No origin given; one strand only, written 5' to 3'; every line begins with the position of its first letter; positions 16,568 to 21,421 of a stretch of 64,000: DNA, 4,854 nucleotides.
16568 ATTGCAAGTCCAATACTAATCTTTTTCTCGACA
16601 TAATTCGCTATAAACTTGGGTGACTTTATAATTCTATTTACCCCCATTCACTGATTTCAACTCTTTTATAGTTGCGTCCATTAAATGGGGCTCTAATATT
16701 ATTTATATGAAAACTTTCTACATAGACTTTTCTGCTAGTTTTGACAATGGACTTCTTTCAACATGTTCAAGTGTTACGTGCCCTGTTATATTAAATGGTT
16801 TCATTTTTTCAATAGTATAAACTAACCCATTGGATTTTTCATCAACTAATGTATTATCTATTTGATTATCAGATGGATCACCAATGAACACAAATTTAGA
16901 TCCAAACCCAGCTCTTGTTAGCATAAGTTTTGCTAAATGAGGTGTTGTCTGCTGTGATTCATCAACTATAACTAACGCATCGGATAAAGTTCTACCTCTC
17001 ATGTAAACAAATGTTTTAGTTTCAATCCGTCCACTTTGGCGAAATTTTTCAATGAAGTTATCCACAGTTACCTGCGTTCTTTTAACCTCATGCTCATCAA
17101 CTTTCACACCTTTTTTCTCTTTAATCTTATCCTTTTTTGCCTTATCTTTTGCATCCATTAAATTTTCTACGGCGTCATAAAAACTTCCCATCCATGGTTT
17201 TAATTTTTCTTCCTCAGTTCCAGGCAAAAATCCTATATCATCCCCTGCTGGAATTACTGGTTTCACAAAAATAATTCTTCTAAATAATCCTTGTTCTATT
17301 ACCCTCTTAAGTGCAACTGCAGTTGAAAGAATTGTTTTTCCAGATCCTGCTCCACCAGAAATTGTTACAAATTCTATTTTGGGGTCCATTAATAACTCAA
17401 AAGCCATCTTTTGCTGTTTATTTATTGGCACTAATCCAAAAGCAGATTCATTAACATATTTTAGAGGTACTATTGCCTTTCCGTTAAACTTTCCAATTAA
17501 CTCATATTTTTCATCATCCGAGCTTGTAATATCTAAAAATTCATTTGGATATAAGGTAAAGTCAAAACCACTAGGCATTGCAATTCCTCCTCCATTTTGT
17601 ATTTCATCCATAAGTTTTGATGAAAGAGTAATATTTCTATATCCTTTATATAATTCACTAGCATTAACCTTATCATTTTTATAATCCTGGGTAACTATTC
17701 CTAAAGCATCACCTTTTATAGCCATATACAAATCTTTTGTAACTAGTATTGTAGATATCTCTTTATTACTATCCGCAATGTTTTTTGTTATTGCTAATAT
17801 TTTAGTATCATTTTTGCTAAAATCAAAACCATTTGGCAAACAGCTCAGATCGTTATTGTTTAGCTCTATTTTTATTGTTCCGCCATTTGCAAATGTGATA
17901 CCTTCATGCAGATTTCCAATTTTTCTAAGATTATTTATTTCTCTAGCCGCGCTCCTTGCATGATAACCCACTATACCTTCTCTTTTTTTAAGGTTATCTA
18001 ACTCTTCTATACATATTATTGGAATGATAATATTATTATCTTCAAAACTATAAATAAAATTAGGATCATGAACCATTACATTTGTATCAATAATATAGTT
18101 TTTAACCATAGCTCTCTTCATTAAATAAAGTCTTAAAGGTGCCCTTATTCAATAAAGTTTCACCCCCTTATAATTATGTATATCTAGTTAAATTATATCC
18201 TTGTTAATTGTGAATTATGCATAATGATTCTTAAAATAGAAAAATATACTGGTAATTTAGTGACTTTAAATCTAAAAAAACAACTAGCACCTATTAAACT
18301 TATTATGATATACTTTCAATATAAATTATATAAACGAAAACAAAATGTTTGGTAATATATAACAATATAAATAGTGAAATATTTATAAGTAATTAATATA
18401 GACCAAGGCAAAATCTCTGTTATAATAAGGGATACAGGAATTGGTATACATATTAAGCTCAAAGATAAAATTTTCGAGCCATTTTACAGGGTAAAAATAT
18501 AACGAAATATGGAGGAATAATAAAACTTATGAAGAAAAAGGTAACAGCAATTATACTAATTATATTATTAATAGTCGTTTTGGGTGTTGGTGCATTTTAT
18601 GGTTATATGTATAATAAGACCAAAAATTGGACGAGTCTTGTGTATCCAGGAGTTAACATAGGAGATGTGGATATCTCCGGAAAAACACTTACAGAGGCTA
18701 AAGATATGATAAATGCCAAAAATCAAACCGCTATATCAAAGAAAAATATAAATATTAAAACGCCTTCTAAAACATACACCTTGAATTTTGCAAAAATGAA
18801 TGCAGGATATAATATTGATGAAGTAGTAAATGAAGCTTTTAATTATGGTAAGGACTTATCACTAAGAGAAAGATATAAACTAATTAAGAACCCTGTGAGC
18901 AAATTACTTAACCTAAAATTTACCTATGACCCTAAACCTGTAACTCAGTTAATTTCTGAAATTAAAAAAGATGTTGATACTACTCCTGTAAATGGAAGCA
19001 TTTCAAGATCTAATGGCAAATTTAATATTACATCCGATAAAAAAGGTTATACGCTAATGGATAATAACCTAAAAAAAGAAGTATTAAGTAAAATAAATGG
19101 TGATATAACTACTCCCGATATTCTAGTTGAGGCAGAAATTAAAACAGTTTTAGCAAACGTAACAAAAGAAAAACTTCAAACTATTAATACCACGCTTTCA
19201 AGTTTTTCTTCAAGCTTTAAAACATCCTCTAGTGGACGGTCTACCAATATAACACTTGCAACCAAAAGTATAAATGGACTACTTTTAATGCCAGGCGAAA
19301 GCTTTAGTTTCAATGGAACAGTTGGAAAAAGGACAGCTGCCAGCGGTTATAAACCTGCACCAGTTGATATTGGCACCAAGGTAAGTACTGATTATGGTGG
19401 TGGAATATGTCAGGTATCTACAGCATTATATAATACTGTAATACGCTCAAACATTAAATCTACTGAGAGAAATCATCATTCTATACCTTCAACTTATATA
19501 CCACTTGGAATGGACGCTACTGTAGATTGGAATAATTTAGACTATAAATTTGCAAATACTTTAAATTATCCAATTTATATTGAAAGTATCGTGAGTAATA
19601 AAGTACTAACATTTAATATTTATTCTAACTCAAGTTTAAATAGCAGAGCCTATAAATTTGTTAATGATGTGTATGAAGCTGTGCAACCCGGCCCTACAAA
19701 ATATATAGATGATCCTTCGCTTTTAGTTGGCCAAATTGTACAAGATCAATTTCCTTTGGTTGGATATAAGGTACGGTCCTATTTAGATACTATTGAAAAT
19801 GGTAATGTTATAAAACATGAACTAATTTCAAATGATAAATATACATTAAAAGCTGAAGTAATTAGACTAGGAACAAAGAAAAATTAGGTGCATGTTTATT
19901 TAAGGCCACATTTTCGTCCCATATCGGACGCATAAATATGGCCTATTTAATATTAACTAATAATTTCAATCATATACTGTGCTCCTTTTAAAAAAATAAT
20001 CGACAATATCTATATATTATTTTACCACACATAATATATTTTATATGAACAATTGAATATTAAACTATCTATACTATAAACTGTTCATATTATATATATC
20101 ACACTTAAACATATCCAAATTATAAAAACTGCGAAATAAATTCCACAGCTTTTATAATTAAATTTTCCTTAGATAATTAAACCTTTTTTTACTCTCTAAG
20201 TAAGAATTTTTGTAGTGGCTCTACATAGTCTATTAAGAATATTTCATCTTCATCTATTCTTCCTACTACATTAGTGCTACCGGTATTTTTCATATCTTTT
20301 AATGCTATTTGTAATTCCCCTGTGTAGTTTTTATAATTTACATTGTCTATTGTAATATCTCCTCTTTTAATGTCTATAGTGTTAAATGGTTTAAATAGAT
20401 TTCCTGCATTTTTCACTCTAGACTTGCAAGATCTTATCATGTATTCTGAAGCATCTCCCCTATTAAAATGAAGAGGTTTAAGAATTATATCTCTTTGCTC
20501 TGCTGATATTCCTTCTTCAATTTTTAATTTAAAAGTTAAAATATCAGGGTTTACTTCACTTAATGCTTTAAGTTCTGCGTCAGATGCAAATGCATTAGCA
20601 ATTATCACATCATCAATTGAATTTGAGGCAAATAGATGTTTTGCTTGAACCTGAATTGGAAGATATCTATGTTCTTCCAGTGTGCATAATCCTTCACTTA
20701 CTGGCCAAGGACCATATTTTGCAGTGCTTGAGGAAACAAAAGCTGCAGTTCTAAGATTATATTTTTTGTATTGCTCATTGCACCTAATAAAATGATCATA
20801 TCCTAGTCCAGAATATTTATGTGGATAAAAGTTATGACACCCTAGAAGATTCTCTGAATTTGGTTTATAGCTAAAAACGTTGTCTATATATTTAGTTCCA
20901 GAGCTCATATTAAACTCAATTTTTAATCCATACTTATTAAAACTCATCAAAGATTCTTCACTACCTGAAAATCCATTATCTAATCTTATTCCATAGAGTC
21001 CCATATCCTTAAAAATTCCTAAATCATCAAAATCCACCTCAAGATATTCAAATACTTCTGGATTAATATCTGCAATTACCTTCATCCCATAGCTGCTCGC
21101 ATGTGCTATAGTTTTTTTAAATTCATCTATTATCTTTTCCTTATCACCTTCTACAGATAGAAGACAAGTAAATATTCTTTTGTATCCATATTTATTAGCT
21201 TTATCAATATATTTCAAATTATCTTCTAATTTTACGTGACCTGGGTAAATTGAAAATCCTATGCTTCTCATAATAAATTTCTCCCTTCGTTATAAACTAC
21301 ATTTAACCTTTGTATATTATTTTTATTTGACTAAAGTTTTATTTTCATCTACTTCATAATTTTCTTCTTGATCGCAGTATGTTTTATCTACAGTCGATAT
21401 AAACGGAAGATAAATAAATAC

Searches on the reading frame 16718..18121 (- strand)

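Call 57: search_protein_families(library=pfam, max_evalue=0.00001, proteins=[window:16718-18121:-])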
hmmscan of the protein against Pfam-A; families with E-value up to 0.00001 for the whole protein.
window:16718-18121:- (467 aa): 4 families
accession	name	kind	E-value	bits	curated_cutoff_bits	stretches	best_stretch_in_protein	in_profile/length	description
PF02562.22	PhoH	-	1.9e-44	152.1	27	1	232-462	4-199/205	PhoH-like protein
PF13638.12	PIN_4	-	1.1e-29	103.8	21.9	1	9-148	1-132/132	PIN domain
PF13604.12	AAA_30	-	7.1e-06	26.3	27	0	233-417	2-126/191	AAA domain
PF13245.12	AAA_19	-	8.5e-06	26.4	25.1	0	250-417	12-127/134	AAA domain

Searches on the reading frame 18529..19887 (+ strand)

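Call 57: search_protein_families(library=pfam, max_evalue=0.00001, proteins=[window:18529-19887:+])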
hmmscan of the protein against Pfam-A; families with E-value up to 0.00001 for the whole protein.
window:18529-19887:+ (452 aa): 3 families
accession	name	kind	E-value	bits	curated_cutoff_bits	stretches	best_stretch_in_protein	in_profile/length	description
PF04294.18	VanW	-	1.1e-49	167.7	27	1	237-365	2-130/130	VanW like protein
PF12229.13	PG_binding_4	-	1.1e-22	80.9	22.1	1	83-192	1-111/117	Putative peptidoglycan binding domain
PF07501.17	G5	-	2.5e-08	34.5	23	1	382-450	6-75/75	G5 domain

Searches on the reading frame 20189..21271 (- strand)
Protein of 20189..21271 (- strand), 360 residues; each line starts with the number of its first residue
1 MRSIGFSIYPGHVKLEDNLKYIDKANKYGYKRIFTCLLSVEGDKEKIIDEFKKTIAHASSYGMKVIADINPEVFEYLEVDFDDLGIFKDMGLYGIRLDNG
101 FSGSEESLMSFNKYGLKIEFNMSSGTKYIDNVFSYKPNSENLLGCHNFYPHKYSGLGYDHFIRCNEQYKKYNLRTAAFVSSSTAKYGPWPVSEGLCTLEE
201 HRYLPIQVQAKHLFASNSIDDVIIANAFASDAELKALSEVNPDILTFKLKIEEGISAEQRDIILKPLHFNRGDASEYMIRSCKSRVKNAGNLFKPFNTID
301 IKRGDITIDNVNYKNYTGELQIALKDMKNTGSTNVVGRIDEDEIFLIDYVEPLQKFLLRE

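Call 57: search_protein_families(library=pfam, max_evalue=0.00001, proteins=[window:20189-21271:-])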
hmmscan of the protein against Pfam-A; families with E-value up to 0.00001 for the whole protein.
window:20189-21271:- (360 aa): 2 families
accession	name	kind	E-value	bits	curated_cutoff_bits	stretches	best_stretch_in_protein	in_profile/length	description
PF19200.6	MupG_N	-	1.1e-95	320.1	24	1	4-238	1-236/237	6-phospho-N-acetylmuramidase, N-terminal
PF05913.16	MupG_C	-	2.2e-35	121.7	24.4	1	245-358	1-115/116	6-phospho-N-acetylmuramidase, C-terminal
